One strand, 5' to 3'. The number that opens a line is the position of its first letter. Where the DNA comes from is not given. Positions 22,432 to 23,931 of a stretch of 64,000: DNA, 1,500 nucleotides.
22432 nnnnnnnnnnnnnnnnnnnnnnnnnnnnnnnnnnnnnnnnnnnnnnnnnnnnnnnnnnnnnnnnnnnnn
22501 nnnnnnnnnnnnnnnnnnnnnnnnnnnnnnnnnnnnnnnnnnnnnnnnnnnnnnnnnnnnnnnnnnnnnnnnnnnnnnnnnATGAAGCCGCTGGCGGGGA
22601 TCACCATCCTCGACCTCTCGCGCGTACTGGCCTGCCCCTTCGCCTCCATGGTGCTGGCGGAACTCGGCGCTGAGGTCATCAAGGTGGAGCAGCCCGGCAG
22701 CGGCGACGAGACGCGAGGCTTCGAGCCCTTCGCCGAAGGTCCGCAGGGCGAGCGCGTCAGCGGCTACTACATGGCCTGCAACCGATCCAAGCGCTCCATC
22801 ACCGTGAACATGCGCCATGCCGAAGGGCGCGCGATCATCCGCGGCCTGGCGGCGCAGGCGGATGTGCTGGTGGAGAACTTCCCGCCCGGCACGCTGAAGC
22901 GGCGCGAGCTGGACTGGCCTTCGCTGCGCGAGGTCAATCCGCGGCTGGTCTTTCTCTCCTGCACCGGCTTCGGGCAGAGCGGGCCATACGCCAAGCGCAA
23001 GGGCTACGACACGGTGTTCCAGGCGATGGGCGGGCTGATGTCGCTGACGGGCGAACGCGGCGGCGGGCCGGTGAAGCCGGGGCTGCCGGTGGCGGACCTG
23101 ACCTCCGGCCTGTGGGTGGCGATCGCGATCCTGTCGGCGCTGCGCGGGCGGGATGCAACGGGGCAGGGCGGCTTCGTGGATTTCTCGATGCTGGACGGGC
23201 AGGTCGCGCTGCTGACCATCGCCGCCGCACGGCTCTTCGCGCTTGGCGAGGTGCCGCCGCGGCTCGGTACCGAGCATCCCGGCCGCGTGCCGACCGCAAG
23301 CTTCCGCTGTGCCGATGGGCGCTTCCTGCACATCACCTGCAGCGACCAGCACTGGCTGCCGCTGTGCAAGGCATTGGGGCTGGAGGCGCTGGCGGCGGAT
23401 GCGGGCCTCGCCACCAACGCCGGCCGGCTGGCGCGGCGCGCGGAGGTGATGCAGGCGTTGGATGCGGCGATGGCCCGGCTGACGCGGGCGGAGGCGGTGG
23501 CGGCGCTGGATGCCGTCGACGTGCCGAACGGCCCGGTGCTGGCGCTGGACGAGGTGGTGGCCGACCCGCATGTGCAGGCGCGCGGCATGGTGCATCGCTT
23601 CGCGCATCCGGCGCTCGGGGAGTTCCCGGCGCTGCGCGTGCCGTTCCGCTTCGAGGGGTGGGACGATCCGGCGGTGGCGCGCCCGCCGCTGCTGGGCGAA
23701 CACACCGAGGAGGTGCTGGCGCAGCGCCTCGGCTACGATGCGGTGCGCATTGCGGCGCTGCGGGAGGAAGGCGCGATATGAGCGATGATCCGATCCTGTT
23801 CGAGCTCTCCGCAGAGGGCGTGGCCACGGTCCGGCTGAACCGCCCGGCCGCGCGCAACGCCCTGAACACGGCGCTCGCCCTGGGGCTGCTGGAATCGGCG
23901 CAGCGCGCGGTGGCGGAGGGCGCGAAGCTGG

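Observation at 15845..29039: Protocatechuate dioxygenase embedded in a CoA-dependent cluster with no pcaB/pcaIJ/pcaF: candidate novel aromatic lower pathway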

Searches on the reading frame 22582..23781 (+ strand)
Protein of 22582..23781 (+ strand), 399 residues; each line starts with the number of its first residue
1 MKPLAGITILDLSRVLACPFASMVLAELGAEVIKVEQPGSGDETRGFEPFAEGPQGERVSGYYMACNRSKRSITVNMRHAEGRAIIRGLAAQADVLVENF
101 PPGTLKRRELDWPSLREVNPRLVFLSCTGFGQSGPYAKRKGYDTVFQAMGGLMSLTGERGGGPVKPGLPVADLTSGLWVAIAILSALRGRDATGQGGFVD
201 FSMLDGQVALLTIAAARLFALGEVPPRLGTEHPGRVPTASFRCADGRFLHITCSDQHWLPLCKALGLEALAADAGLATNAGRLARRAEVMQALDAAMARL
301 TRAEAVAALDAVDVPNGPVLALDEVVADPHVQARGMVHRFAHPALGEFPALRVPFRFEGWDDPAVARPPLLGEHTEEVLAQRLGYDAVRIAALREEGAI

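Call 7: search_protein_families(library=pfam, proteins=[window:22582-23781:+], max_evalue=0.001)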
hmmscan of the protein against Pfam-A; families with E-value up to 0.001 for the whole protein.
window:22582-23781:+ (399 aa): 1 family
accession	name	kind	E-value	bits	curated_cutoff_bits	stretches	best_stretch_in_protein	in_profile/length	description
PF02515.22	CoA_transf_3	-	6.7e-120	401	23.3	1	4-375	1-366/366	CoA-transferase family III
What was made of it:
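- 22582..23781 (+): Family III CoA-transferase, SUGCT-like. Pfam CoA_transf_3 401 bits (call 7).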

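Call 9: search_protein_families(library=ncbifam, proteins=[window:22582-23781:+], max_evalue=0.00001)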
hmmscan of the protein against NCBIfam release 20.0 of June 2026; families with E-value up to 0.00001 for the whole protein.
window:22582-23781:+ (399 aa): 7 families
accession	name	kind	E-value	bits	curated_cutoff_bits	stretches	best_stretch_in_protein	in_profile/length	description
NF052585.1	SucGlutTfsCaiB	equivalog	4.6e-102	341.6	750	1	2-381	6-387/394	succinate--glutarate CoA-transferase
NF003809.0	PRK05398.1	subfamily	6.9e-85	285.1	442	1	2-399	3-416/416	formyl-CoA transferase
TIGR03253.1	oxalate_frc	equivalog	4.5e-80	269.4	504.2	1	2-399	2-416/416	formyl-CoA transferase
NF041294.1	Scnl_mescCoAtase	equivalog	8.8e-78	262.1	700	1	1-379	1-380/381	succinyl-CoA:mesaconate CoA-transferase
NF008511.0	PRK11430.1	equivalog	7.5e-72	242.5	522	1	3-365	9-361/381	CoA:oxalate CoA-transferase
NF002914.1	PRK03525.1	equivalog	3.1e-32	112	413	1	3-398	9-396/400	L-carnitine CoA-transferase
TIGR04253.1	mesacon_CoA_iso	equivalog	2.7e-26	92.5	725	1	4-397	3-398/403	2-methylfumaryl-CoA isomerase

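Call 51: search_solved_structures(query=window:22582-23781:+, max_evalue=1e-40)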
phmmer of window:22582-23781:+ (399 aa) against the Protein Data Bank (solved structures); distinct sequences matched with E-value up to 1e-40: 20.
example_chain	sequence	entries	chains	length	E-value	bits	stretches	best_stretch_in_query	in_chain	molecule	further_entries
4ed9_A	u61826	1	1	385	7.8e-84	285.4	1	3-380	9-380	CAIB/BAIF family protein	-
9br7_A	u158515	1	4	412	3.6e-81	276.6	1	1-397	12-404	Succinate--hydroxymethylglutarate CoA-transferase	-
9br6_A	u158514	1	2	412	4.1e-81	276.4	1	1-397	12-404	Succinate--hydroxymethylglutarate CoA-transferase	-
10uh_A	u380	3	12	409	3.1e-78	266.9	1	3-397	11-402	Formyl-coenzyme a transferase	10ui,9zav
4hl6_A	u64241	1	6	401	1.3e-65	225.4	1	3-378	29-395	Uncharacterized protein YfdE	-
1pqy_A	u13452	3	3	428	1.2e-61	212.4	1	3-398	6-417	Hypothetical protein yfdW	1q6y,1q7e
1pt5_A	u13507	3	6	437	1.3e-61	212.2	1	3-398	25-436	Hypothetical protein yfdW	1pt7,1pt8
3ubm_A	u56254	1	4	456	8.5e-59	202.9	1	2-396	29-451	Formyl-CoA:oxalate CoA-transferase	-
2vjp_A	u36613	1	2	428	8.5e-54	186.5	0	2-214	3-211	FORMYL-COENZYME A TRANSFERASE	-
2vjo_A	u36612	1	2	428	2.8e-53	184.7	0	2-214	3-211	FORMYL-COENZYME A TRANSFERASE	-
1p5h_A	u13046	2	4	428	2.8e-53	184.7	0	2-214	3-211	Formyl-coenzyme A transferase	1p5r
2vjk_A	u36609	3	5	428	3.9e-53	184.3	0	2-214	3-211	FORMYL-COENZYME A TRANSFERASE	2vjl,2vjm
1t4c_A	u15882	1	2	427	4e-53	184.2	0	2-214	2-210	Formyl-CoA:oxalate CoA-transferase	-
2vjn_A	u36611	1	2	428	4.6e-53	184.1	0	2-214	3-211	FORMYL-COENZYME A TRANSFERASE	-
2vjq_A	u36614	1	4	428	8e-53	183.3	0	2-214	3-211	FORMYL-COENZYME A TRANSFERASE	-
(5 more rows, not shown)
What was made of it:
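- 22582..23781 (+): Best structures are 4ED9 and human succinate-hydroxymethylglutarate CoA-transferase 9BR7 (call 51).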

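Call 60: find_related_loci(query=window:22582-23781:+, collection=genome_contigs, flank=10000)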
Query window:22582-23781:+ (399 aa) in genome_contigs; peptide patterns used: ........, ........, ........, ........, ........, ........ (x = any residue, [..] = any of these).
600 stretches matched a pattern (row limit reached: there are more); 567 encode a relative of the query (tblastn E <= 1e-3); the best 80 are kept; 80 distinct loci.
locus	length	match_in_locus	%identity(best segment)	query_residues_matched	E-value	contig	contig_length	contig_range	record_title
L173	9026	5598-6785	78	1-399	0e+0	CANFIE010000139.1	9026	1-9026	MAG: Acetobacteraceae bacterium isolate Jr-11may16-217 genome assembly, contig: Jr-11may16-C15171, whole genome shotgun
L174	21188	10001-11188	79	1-399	0e+0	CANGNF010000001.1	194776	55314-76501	MAG: Acetobacteraceae bacterium isolate Jr-7aug17-12 genome assembly, contig: Jr-7aug17-C63, whole genome shotgun sequen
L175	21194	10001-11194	78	1-399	0e+0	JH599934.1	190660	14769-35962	Acetobacteraceae bacterium AT-5844 genomic scaffold Scfld36, whole genome shotgun sequence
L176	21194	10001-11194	78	1-399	0e+0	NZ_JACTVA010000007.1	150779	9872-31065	Pseudoroseomonas aerophila strain NBRC 108923 Scaffold7, whole genome shotgun sequence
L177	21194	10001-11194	81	1-399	0e+0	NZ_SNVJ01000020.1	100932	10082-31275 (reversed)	Pseudoroseomonas coralli strain M0104 Scaffold20, whole genome shotgun sequence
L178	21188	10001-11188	73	3-399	0e+0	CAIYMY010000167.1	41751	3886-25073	MAG: uncultured Rhodospirillales bacterium isolate Loclat_bin-08675 genome assembly, contig: bin-08675:167/220, whole ge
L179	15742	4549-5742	71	1-399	0e+0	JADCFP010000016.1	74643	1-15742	MAG: Roseomonas sp. isolate M042S1SP7A24UQC M042S1_16, whole genome shotgun sequence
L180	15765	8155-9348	71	1-399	0e+0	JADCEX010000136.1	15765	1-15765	MAG: Roseomonas sp. isolate M025S2SP4A27QC M025S2_136, whole genome shotgun sequence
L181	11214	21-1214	71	1-399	0e+0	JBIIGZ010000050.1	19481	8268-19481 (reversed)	MAG: Roseomonas sp. isolate ME2001-07-30D7pf_3300042309_group1_bin133 Rohwer_bin1790_scaffold_1564_c1, whole genome shot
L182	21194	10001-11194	71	1-399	0e+0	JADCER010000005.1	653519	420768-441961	MAG: Roseomonas sp. isolate M034S2SP1A22QC M034S2_5, whole genome shotgun sequence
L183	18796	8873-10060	77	1-399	0e+0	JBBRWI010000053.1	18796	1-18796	MAG: Acetobacterales bacterium isolate La4_concoct.162 La4_concoct.162_K_554025_L_18796_cov_48.8704, whole genome shotgu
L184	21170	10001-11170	75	1-399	0e+0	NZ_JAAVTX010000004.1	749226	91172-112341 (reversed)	Falsiroseomonas frigidaquae strain JCM 15073 NODE_4_length_749226_cov_145.263644_1, whole genome shotgun sequence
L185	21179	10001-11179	71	1-399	0e+0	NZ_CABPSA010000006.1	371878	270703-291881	Pandoraea commovens strain LMG 31010, whole genome shotgun sequence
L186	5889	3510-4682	70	1-399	0e+0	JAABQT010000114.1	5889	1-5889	MAG: Betaproteobacteria bacterium isolate S06.Bin099 Scaffold_113, whole genome shotgun sequence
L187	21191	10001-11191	70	2-399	3e-180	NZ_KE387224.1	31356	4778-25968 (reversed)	Azohydromonas australica DSM 1124 H537DRAFT_scaffold00056.56, whole genome shotgun sequence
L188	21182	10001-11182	70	1-399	2e-180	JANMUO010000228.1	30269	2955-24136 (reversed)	MAG: Betaproteobacteria bacterium isolate SOY_1_B_metabat.29 SOY_1_B_k141_3625608, whole genome shotgun sequence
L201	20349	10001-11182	66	1-399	4e-177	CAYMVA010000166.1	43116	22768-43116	MAG TPA_asm: uncultured Enterobacteriaceae bacterium isolate binchicken_co165_281 genome assembly, contig: k141_1767692,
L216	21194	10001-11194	67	1-399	2e-170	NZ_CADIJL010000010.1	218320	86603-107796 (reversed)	Achromobacter ruhlandii strain LMG 1866 isolate LMG 1866, whole genome shotgun sequence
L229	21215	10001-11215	62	1-399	3e-168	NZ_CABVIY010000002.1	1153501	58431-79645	Pseudomonas fluorescens isolate PS918, whole genome shotgun sequence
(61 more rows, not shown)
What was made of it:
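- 22582..23781 (+): Orthologues at 60-84% identity in Alpha-, Beta- and Gammaproteobacteria (call 60).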

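Call 63: search_protein_families(library=pfam, proteins=[L229:1261-2823:-, L229:2810-3625:-, L229:3706-5220:+, L229:5221-6591:+, L229:6726-8222:-, L229:15245-16675:+, L229:16750-17586:-, L229:17586-19262:-, L229:19278-20822:-, L185:13759-15144:+], max_evalue=0.0001)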
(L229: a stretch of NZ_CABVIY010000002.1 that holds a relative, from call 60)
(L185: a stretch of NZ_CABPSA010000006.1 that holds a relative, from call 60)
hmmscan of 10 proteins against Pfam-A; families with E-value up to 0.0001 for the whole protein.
L229:1261-2823:- (520 aa): 0 families

L229:2810-3625:- (271 aa): 0 families

L229:3706-5220:+ (504 aa): 6 families
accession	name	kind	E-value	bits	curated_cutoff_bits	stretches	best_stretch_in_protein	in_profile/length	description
PF11997.14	DUF3492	-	2.4e-85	287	23.3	1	10-287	1-267/268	Domain of unknown function (DUF3492)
PF13692.12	Glyco_trans_1_4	-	5.7e-25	88.7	27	1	315-464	2-141/142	Glycosyl transferases group 1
PF00534.26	Glycos_transf_1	-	9e-21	74.6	26.4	1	314-466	15-159/172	Glycosyl transferases group 1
PF13579.12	Glyco_trans_4_4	-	1.3e-07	32.6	29.7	1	172-296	64-158/158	Glycosyl transferase 4-like domain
PF13439.12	Glyco_transf_4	-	7e-07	29.9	28.5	1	168-299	62-168/170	Glycosyltransferase Family 4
PF20706.3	GT4-conflict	-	9.4e-05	22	26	0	296-424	180-315/385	Family 4 Glycosyltransferase in conflict systems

L229:5221-6591:+ (456 aa): 1 family
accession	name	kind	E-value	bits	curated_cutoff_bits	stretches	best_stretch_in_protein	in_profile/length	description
PF16933.10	PelG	-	5.3e-150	500.7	29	1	1-452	1-452/452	Putative exopolysaccharide Exporter (EPS-E)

L229:6726-8222:- (498 aa): 3 families
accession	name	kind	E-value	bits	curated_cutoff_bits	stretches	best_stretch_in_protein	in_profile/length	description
PF07690.21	MFS_1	-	2.8e-57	194.7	33.4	1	79-445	1-347/347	Major Facilitator Superfamily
PF00083.30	Sugar_tr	-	1.2e-14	54.5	22.3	1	107-478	44-436/452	Sugar (and other) transporter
PF06779.20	MFS_4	-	3e-06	27.3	26.3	1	103-477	22-364/364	Uncharacterised MFS-type transporter YbfB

L229:15245-16675:+ (476 aa): 1 family
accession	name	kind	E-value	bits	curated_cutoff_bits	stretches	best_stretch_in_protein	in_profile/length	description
PF03573.19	OprD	-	5.5e-123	411.4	25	1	63-474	2-393/394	outer membrane porin, OprD family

L229:16750-17586:- (278 aa): 0 families

L229:17586-19262:- (558 aa): 0 families

L229:19278-20822:- (514 aa): 1 family
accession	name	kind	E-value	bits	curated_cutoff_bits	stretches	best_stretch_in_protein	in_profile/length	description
PF00691.25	OmpA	-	3.8e-16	59.7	27.2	1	138-240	1-98/98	OmpA family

L185:13759-15144:+ (461 aa): 2 families
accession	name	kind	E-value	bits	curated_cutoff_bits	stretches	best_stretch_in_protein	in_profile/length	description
PF07690.21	MFS_1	-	1.7e-47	162.5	33.4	1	43-414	1-347/347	Major Facilitator Superfamily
PF00083.30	Sugar_tr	-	2e-09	37.3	22.3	1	71-444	44-433/452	Sugar (and other) transporter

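Call 66: search_solved_structures(query=L229:15245-16675:+, max_evalue=1e-10)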
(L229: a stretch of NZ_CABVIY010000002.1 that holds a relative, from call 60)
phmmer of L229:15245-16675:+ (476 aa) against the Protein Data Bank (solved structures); distinct sequences matched with E-value up to 1e-10: 26.
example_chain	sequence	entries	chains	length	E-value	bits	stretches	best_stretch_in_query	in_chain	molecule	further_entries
4frx_A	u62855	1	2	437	9.2e-94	318.6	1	60-473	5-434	Anaerobically-induced outer membrane porin OprE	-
3t24_A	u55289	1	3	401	9.4e-77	262.5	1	62-472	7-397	porin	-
2y0l_A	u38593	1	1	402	3.1e-75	257.5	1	62-472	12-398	CIS-ACONITATE PORIN OPDH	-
3t20_A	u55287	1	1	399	8.1e-75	256.1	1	62-472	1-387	Cis-aconitate porin OpdH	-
4frt_A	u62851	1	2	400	6.5e-73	249.9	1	61-472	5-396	Probable porin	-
2y0h_A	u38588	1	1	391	1.2e-71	245.7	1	64-473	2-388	PROBABLE PORIN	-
3t0s_A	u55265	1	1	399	1.3e-71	245.6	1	64-473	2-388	porin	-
4fsp_A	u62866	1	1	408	2.4e-64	221.6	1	57-472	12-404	Probable porin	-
2y0k_A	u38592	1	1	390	1e-60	209.7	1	61-474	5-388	PYROGLUTATMATE PORIN OPDO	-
3szv_A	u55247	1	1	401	2.4e-60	208.4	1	65-474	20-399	Pyroglutatmate porin OpdO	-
4fso_A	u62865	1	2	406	1.8e-57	199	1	61-474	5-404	Probable porin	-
4ft6_A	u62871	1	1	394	2.9e-56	195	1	61-473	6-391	Probable porin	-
3sys_A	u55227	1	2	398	3.2e-54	188.2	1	61-474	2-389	Vanillate porin OpdK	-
2qtk_A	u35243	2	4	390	3.5e-54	188.1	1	61-474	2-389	Probable porin | VANILLATE PORIN OPDK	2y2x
3jty_A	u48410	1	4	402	1.3e-51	179.7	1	60-475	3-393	BenF-like porin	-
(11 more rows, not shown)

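Call 68: search_protein_families(library=ncbifam, proteins=[L188:9112-9999:+, L201:3621-4706:-], max_evalue=1e-8)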
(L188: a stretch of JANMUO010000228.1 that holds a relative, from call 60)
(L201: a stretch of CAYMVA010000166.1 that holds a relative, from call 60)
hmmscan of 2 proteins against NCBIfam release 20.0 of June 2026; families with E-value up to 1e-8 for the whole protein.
L188:9112-9999:+ (295 aa): 0 families

L201:3621-4706:- (361 aa): 7 families
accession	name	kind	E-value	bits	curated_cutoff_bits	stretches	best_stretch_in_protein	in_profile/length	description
NF005085.0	PRK06520.1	subfamily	4e-142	473.7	313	1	2-360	5-368/368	5-methyltetrahydropteroyltriglutamate--homocysteine S-methyltransferase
NF004875.0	PRK06233.1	equivalog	6e-99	331.4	576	1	2-360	7-372/373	vitamin B12 independent methionine synthase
NF003317.0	PRK04326.1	equivalog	1.4e-25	90.2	406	1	6-359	10-322/340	methionine synthase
NF006589.0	PRK09121.1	equivalog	1.3e-16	60.6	392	1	6-194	6-188/342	methionine synthase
NF003556.0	PRK05222.1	equivalog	2.6e-13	49.8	541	1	3-188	418-597/750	5-methyltetrahydropteroyltriglutamate--homocysteine S-methyltransferase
NF002119.0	PRK00957.1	equivalog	1.3e-12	47.6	258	0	269-359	216-304/306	methionine synthase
TIGR01371.1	met_syn_B12ind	equivalog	1.2e-11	44.4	929.95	1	4-331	425-729/754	5-methyltetrahydropteroyltriglutamate--homocysteine S-methyltransferase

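Call 95: search_protein_families(library=pfam, proteins=[L216:1561-2589:-, L216:3348-4616:-, L216:14321-15520:+, L216:15753-18446:+, L185:4103-5713:+, L185:6490-7551:-, L185:15832-16878:-, L185:17004-17888:-, L185:18504-20039:-, L188:6148-6984:-], max_evalue=0.0001)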
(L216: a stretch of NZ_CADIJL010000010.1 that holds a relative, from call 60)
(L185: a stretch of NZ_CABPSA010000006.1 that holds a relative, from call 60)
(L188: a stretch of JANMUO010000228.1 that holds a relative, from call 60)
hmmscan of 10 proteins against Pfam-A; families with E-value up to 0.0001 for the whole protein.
L216:1561-2589:- (342 aa): 3 families
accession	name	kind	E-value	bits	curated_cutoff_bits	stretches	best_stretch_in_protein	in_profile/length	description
PF00107.32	ADH_zinc_N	-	3.9e-32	111.3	31.8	1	179-304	1-128/129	Zinc-binding dehydrogenase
PF08240.17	ADH_N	-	4.5e-31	107.6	23.5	1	28-139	1-103/104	Alcohol dehydrogenase GroES-like domain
PF13602.12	ADH_zinc_N_2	-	1.3e-05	26.6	27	1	211-338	1-134/134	Zinc-binding dehydrogenase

L216:3348-4616:- (422 aa): 2 families
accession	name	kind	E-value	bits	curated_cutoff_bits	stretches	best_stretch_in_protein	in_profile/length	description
PF00768.25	Peptidase_S11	-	8.1e-57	192.9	27.6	1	166-393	4-238/239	D-alanyl-D-alanine carboxypeptidase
PF13354.11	Beta-lactamase2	-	2.1e-17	63.6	22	1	177-370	2-193/214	Beta-lactamase enzyme family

L216:14321-15520:+ (399 aa): 2 families
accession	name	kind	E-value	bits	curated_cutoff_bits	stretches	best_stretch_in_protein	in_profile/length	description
PF07690.21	MFS_1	-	1.8e-39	136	33.4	1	18-353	3-346/347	Major Facilitator Superfamily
PF12832.13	MFS_1_like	-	1.8e-06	27.7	25.2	0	169-363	167-364/373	MFS_1 like family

L216:15753-18446:+ (897 aa): 1 family
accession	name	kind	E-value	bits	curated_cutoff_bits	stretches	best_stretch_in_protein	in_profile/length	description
PF12705.13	PDDEXK_1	-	1.3e-19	71.6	22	1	618-882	8-240/247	PD-(D/E)XK nuclease superfamily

L185:4103-5713:+ (536 aa): 2 families
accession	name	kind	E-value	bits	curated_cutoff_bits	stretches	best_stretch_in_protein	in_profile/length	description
PF00155.27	Aminotran_1_2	-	1.4e-15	57.8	19.7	1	230-513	63-354/361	Aminotransferase class I and II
PF00392.27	GntR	-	2.9e-12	46.5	27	1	25-87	2-64/64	Bacterial regulatory proteins, gntR family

L185:6490-7551:- (353 aa): 2 families
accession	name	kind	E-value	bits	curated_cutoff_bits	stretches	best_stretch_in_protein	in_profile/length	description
PF13609.12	Porin_4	-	3.2e-43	149.2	27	1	22-326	5-307/310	Gram-negative porin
PF00267.27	Porin_1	-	2e-06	27.9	23.7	1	58-255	22-219/337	Gram-negative porin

L185:15832-16878:- (348 aa): 0 families

L185:17004-17888:- (294 aa): 1 family
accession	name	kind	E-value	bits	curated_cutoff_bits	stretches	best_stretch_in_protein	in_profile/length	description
PF00497.25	SBP_bac_3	-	1.8e-21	76.7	26.4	1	53-277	1-130/132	Bacterial extracellular solute-binding proteins, family 3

L185:18504-20039:- (511 aa): 1 family
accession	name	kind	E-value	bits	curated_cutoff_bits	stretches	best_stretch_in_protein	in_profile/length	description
PF00296.26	Bac_luciferase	-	1.1e-47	163.4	27.9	1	95-451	8-306/314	Luciferase-like monooxygenase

L188:6148-6984:- (278 aa): 0 families
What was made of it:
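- Module B on its own comes with an importer and a porin (calls 63, 66, 95).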
